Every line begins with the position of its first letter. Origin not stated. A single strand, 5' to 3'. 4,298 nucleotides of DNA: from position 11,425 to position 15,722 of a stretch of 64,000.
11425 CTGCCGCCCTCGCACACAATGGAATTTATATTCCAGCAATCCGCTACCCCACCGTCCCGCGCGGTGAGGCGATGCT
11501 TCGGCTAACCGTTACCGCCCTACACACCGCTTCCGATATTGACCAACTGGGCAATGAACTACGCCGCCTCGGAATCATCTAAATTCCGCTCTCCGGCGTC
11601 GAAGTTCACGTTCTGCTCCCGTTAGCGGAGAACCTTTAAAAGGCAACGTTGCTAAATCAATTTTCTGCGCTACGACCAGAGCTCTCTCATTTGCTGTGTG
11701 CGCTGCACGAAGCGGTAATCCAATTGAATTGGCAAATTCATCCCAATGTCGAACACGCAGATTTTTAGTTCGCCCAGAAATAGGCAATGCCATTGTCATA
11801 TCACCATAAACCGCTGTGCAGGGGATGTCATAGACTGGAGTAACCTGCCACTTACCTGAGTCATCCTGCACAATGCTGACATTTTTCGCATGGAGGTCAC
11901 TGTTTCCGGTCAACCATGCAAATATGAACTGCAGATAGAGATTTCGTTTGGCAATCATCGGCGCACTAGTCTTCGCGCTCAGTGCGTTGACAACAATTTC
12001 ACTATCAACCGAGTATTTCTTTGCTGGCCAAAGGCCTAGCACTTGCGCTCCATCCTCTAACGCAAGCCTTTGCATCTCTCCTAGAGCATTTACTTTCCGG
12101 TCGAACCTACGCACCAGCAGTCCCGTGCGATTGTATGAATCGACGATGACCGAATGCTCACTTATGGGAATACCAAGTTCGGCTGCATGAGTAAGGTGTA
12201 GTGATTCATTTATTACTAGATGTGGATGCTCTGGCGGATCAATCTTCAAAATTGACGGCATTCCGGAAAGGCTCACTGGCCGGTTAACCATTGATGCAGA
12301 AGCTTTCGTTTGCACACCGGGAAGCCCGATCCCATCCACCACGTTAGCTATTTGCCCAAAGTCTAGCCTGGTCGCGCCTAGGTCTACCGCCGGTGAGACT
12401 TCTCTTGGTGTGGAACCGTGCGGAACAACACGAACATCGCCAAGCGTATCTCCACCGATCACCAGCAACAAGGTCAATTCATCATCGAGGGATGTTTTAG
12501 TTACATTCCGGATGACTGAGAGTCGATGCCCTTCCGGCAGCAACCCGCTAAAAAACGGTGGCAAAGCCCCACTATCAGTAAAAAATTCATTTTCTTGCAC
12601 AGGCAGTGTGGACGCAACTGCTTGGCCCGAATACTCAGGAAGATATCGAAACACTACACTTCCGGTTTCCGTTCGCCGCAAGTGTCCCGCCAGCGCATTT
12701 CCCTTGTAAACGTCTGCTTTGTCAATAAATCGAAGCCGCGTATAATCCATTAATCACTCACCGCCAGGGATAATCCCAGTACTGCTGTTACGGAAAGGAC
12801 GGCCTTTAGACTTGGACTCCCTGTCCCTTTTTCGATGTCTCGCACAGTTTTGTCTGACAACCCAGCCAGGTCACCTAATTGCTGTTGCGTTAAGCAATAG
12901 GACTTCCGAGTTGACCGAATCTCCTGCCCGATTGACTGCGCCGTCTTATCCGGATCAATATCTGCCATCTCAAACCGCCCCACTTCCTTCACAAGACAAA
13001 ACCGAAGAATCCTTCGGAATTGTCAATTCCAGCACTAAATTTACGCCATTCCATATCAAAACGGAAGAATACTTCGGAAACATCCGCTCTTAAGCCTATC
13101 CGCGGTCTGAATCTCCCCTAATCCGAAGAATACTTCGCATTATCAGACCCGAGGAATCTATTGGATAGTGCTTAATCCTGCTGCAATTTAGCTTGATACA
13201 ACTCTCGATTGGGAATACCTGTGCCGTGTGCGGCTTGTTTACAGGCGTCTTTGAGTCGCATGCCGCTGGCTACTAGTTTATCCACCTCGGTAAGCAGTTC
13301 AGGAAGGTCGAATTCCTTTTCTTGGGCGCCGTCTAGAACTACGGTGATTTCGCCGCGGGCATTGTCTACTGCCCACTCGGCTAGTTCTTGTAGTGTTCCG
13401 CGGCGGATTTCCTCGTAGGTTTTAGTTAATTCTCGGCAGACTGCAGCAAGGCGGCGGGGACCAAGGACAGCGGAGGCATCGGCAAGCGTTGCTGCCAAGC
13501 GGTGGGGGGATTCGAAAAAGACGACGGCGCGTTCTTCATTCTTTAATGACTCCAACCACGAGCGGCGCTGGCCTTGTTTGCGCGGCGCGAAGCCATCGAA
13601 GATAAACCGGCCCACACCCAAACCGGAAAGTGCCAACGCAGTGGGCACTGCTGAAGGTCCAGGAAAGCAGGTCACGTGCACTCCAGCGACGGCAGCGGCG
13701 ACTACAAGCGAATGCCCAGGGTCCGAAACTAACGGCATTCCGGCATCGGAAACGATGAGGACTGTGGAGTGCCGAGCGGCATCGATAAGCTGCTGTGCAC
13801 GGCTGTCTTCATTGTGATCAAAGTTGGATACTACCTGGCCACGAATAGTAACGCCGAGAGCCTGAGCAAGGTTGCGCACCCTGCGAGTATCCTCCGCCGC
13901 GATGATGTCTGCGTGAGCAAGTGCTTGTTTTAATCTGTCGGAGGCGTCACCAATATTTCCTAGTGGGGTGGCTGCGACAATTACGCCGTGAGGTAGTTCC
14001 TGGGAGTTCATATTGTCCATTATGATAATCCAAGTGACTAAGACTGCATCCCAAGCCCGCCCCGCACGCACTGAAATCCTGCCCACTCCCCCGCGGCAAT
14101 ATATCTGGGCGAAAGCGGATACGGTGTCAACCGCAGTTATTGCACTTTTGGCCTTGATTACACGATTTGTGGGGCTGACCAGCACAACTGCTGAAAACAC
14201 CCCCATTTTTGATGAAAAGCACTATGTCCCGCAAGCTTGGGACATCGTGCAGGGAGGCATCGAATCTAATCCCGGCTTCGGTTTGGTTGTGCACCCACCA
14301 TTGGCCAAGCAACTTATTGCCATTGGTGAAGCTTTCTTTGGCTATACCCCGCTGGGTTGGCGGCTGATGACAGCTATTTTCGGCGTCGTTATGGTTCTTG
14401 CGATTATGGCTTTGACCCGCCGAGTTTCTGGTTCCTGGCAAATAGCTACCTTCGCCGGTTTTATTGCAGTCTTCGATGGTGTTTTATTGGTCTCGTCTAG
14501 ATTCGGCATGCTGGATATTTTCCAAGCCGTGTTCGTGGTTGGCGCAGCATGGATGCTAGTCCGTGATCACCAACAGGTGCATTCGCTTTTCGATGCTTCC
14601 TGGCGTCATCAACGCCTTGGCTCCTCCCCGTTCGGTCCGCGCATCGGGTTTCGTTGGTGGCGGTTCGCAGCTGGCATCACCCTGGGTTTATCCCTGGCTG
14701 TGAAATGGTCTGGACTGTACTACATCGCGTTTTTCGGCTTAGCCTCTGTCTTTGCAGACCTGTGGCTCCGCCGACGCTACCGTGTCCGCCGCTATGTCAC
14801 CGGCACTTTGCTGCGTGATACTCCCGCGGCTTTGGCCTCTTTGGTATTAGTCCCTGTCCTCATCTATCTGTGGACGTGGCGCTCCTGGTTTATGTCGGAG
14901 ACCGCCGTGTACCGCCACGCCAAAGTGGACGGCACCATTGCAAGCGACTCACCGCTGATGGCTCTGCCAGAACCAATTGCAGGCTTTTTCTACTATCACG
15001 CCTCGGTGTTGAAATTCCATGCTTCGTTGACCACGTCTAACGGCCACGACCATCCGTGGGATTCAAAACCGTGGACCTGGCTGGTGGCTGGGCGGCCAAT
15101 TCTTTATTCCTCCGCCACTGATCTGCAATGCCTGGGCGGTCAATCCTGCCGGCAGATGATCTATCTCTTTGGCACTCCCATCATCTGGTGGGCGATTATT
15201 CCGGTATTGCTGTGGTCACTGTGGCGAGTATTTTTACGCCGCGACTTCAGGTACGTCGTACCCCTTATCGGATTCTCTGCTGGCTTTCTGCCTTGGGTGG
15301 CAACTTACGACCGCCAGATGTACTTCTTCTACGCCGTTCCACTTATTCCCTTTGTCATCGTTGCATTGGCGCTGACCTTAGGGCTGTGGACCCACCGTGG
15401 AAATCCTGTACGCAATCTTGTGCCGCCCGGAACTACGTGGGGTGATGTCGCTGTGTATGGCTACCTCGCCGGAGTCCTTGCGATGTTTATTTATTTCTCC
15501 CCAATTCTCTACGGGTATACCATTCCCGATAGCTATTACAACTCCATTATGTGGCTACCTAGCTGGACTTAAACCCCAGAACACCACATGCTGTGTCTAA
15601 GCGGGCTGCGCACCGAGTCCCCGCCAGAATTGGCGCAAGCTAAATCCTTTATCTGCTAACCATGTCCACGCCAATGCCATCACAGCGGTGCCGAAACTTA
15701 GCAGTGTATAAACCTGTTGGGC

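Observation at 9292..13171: betP replaced by a bioWF + hipBA cassette, leaving only its 3' tail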

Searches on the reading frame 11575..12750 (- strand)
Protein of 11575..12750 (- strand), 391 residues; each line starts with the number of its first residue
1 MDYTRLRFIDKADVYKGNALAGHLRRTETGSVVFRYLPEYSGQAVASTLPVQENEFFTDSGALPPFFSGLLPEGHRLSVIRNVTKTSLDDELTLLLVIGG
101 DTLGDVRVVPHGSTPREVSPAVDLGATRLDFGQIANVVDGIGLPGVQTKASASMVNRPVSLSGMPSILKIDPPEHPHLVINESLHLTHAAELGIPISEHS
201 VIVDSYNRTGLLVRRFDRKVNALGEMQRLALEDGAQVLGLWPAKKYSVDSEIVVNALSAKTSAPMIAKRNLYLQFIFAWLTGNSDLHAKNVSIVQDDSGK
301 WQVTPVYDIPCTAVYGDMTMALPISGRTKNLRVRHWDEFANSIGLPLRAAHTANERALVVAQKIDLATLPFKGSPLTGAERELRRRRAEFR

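Call 3: search_protein_families(library=pfam, proteins=[window:11575-12750:-], max_evalue=0.01)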
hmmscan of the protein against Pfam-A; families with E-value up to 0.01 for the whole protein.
window:11575-12750:- (391 aa): 2 families
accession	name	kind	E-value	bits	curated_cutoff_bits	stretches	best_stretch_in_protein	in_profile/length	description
PF07804.18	HipA_C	-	5.4e-38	131.2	30.5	1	143-355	3-204/213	HipA-like C-terminal domain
PF13657.11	Couple_hipA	-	2.6e-17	63.6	22.5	1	13-108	2-98/99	HipA N-terminal domain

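Call 24: find_encoding_contigs(protein=window:11575-12750:-, flank=8000, max_places=8)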
Protein window:11575-12750:- (391 aa): no gene with exactly this product is on record in the collection.

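Call 28: find_homologous_proteins(query=window:11575-12750:-, max_evalue=1e-50)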
Query window:11575-12750:- (391 aa): 1036 proteins with E <= 1e-50 among 8000 candidates; the best 120 are listed.
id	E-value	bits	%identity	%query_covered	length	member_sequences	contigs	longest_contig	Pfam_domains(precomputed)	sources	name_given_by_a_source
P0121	4.1e-258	873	100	100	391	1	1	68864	PF07804.19,PF13657.12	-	-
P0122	2.1e-160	552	64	100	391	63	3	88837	PF07804.19,PF13657.12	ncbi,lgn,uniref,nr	ncbi:MAG: HipA domain-containing protein [Schaalia hyovaginalis]|uniref:type II toxin-antitoxin syst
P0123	4.3e-155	534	62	100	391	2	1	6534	PF07804.19,PF13657.12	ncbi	-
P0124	2.4e-149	515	61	99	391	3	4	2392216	PF07804.19,PF13657.12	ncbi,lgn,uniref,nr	ncbi:type II toxin-antitoxin system HipA family toxin [Corynebacterium renale]|uniref:Serine/threoni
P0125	6.3e-146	504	59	99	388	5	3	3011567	PF07804.19,PF13657.12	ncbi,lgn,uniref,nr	ncbi:type II toxin-antitoxin system HipA family toxin [Corynebacterium cystitidis]|uniref:Serine/thr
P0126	9.4e-146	504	60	100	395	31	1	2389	PF07804.19,PF13657.12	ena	-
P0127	3.0e-145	502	61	99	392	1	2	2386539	PF07804.19,PF13657.12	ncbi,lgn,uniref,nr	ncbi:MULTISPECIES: type II toxin-antitoxin system HipA family toxin [unclassified Corynebacterium]|u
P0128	4.5e-144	498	59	100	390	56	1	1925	PF07804.19,PF13657.12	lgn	-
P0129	9.5e-144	497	59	99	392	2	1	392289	PF07804.19,PF13657.12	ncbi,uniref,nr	ncbi:type II toxin-antitoxin system HipA family toxin [Corynebacterium oculi]|uniref:Serine/threonin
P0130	2.0e-143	496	59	99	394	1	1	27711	PF07804.19,PF13657.12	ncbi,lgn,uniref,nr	ncbi:type II toxin-antitoxin system HipA family toxin [Micrococcus sp.]|uniref:type II toxin-antitox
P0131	6.0e-143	494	59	98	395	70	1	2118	PF07804.19,PF13657.12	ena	-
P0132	1.6e-142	493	59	98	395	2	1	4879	PF07804.19,PF13657.12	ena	-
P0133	5.4e-142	491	60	99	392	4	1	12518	PF07804.19,PF13657.12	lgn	-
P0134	1.0e-141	490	59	99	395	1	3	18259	PF07804.19,PF13657.12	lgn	-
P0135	1.7e-141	490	59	100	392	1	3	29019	PF07804.19,PF13657.12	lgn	-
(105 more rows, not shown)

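Call 56: search_solved_structures(query=window:11575-12750:-, max_evalue=0.001, show_alignments=2)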
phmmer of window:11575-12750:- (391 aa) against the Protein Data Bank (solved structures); distinct sequences matched with E-value up to 0.001: 20.
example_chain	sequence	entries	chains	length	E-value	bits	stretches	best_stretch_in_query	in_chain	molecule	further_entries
3tpd_A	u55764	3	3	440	7.6e-18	67.7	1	179-310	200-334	Serine/threonine-protein kinase HipA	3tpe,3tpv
2wiu_A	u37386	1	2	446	1e-17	67.3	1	179-310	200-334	PROTEIN HIPA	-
8ezr_B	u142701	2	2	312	1.9e-17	66.4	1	123-333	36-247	HipT(Lp)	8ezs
7vkb_A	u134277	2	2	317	2e-17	66.3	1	123-333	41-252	HipA_C domain-containing protein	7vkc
3hzi_A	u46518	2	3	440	5.2e-17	64.9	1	179-310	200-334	Protein hipA | Serine/threonine-protein kinase HipA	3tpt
3tpb_A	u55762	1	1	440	5.2e-17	64.9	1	179-310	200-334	Serine/threonine-protein kinase HipA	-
3fbr_A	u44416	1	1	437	6.4e-17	64.6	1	179-310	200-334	Serine/threonine-protein kinase toxin HipA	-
3dnt_A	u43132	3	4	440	6.6e-17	64.6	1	179-310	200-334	Protein hipA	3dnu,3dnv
5k98_A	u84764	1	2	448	6.6e-17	64.6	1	179-310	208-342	Serine/threonine-protein kinase HipA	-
4yg7_D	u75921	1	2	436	7.2e-17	64.5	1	179-310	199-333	Serine/threonine-protein kinase HipA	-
7wcf_A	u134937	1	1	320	7.3e-17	64.4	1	123-333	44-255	HipA_C domain-containing protein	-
4pu5_A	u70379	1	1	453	1.7e-15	59.9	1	17-324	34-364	Toxin-antitoxin system toxin HipA family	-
4pu3_A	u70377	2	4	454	1.9e-15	59.8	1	17-324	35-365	Toxin-antitoxin system toxin HipA family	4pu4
7ab4_C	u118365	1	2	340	1.6e-10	43.6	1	124-318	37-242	HipA_C domain-containing protein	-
7ab3_C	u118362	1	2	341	1.6e-10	43.6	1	124-318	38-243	HipA_C domain-containing protein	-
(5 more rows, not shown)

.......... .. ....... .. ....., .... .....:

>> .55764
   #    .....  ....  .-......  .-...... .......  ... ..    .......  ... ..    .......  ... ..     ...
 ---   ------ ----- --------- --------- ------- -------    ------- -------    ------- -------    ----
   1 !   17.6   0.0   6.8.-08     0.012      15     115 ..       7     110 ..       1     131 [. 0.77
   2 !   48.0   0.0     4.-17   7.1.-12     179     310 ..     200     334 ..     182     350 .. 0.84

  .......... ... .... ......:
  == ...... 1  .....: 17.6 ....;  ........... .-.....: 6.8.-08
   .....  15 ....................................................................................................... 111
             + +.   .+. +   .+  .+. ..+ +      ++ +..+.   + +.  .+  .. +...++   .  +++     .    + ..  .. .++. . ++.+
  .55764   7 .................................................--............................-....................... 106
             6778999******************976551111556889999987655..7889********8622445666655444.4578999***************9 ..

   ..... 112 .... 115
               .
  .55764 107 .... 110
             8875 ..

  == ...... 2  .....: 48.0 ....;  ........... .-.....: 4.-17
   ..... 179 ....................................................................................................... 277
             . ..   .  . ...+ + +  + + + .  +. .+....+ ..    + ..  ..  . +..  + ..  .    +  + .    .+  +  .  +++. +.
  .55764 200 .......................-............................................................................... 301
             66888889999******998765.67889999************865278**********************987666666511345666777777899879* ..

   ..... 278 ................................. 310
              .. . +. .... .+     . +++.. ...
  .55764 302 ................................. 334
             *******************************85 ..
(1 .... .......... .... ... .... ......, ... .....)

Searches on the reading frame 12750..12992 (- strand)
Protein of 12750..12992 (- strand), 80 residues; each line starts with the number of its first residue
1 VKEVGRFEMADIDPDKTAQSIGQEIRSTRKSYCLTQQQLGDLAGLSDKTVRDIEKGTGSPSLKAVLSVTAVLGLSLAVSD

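Call 3: search_protein_families(library=pfam, proteins=[window:12750-12992:-], max_evalue=0.01)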
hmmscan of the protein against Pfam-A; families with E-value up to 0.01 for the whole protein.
window:12750-12992:- (80 aa): 3 families
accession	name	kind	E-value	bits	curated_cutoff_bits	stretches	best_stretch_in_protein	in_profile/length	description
PF01381.28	HTH_3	-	3.3e-09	37.1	23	1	25-77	1-53/55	Helix-turn-helix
PF13560.12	HTH_31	-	1.4e-07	32.1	27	1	21-77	2-59/64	Helix-turn-helix domain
PF04545.22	Sigma70_r4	-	0.0074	16.2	24.1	0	34-55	21-42/50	Sigma-70, region 4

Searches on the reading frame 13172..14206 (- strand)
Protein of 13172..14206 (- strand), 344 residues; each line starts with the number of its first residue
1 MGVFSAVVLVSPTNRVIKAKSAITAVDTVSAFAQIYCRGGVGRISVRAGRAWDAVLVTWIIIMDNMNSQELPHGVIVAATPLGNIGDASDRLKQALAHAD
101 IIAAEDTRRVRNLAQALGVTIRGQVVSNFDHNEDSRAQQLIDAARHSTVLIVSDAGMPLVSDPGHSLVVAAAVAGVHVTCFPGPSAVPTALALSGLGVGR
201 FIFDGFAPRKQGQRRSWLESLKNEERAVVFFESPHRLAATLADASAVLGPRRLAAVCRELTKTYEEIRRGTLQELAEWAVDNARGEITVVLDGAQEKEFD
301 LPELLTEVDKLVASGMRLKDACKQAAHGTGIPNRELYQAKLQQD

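Call 3: search_protein_families(library=pfam, proteins=[window:13172-14206:-], max_evalue=0.01)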
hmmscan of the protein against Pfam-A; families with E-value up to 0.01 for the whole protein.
window:13172-14206:- (344 aa): 2 families
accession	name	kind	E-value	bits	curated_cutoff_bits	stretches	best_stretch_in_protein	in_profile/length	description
PF00590.25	TP_methylase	-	1.5e-24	87.6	27.8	1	75-276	2-212/212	Tetrapyrrole (Corrin/Porphyrin) Methylases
PF23016.2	RsmI_C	-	1.9e-05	24.8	27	1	311-342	13-44/46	RsmI C-terminal HTH domain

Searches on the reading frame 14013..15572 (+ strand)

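Call 3: search_protein_families(library=pfam, proteins=[window:14013-15572:+], max_evalue=0.01)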
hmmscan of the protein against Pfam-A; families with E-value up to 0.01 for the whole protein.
window:14013-15572:+ (519 aa): 3 families
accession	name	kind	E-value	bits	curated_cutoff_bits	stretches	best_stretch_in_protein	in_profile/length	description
PF16192.10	PMT_4TMC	-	1.6e-19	70.7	32.4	1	323-518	3-202/202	C-terminal four TMM region of protein-O-mannosyltransferase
PF02366.24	PMT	-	6.8e-11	42.6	22.7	1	115-286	84-234/245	Dolichyl-phosphate-mannose-protein mannosyltransferase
PF13231.12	PMT_2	-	1.6e-06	28.8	26.1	1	94-187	2-94/160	Dolichyl-phosphate-mannose-protein mannosyltransferase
